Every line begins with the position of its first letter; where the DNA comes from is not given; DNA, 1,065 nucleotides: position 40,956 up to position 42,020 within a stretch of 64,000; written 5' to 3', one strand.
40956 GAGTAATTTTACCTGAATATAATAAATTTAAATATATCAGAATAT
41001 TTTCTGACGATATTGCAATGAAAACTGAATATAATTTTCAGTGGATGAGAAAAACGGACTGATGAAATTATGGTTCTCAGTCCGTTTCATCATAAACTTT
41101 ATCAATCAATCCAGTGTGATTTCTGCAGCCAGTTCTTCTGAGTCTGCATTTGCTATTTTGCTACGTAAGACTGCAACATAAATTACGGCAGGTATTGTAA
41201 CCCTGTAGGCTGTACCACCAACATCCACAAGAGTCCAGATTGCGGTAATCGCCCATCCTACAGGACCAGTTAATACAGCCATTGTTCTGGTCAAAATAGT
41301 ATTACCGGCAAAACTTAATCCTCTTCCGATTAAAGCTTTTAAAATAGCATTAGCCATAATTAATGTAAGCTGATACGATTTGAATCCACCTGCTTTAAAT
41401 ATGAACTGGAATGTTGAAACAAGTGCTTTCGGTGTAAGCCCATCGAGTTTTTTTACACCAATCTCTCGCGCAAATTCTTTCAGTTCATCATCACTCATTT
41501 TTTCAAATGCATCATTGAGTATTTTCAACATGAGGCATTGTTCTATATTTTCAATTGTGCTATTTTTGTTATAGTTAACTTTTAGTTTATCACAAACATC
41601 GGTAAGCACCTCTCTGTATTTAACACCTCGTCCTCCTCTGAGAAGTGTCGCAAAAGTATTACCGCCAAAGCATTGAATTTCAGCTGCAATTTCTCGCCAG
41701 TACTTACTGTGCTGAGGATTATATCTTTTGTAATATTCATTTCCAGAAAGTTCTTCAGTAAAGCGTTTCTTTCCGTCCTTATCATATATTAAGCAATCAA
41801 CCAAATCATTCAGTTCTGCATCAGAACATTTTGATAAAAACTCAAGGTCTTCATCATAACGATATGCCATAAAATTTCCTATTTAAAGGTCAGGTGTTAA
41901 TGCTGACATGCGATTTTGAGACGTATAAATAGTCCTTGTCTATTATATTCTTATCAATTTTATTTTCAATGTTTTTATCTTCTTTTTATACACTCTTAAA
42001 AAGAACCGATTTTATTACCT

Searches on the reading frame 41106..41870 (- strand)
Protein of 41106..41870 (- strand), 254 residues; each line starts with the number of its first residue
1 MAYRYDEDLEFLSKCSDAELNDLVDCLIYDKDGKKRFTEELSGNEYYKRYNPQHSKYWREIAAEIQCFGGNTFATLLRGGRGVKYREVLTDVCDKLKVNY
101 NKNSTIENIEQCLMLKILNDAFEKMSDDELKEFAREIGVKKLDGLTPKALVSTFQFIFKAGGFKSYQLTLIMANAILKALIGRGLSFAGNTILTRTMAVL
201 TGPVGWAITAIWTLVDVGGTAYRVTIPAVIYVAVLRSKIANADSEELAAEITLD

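Call 3: search_protein_families(proteins=[window:41106-41870:-], library=padloc, max_evalue=0.01)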
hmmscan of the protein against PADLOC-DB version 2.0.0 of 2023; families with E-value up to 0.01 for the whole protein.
window:41106-41870:- (254 aa): 4 families
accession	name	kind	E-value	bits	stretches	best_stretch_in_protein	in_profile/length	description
PDLC04111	JukA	-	7.1e-69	230.1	1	3-245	6-244/250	-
PDLC04113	JukA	-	1.1e-68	229.5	1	2-242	4-241/245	-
PDLC04112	JukA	-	1.1e-21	75.6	1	12-246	15-225/234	-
PDLC03841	LeoBC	-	0.00022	18.5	1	88-219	369-497/601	-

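Call 4: search_protein_families(proteins=[window:41106-41870:-], library=ncbifam, max_evalue=0.01)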
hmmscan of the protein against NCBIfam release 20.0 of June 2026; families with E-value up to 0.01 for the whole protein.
window:41106-41870:- (254 aa): 2 families
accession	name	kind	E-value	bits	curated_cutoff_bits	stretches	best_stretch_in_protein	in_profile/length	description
NF007593.0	PRK10236.1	equivalog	1.5e-37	129.6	395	1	2-241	4-234/237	acidic protein MsyB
TIGR03829.1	YokU_near_AblA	hypoth_equivalog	0.0067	16.7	90.85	0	72-136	17-81/89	YokU family protein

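Call 11: profile_search(protein=window:41106-41870:-)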
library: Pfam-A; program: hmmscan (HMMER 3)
A. the first sequence (254 residues): domains with independent E <= 10: 5; with E <= 0.001: 2
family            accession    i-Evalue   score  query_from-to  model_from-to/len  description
DUF3944           PF13099.11    1.6e-16    60.3       3-37          1-35/35  Domain of unknown function (DUF3944)
Ubiq_cyt_C_chap   PF03981.17    9.6e-16    58.6      53-227         1-138/140  Ubiquinol-cytochrome C chaperone
YokU              PF14122.12       0.14    12.6      76-129        21-74/87  YokU-like protein, putative antitoxin
SAP               PF02037.33       0.28    11.3     122-140         2-20/37  SAP domain
Enolase_like_N    PF18374.6         5.2     7.0     192-207        13-28/52  Enolase N-terminal domain-like

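Call 86: search_protein_families(proteins=[window:41106-41870:-], library=phrogs, max_evalue=0.01)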
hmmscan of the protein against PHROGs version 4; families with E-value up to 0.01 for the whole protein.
window:41106-41870:- (254 aa): 2 families
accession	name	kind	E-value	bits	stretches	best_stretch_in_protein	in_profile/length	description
phrog_13238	-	unknown function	3.2e-120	401.3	1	1-242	1-242/250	-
phrog_1686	-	tail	0.0072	15.1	1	118-221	396-503/1224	tail length tape measure protein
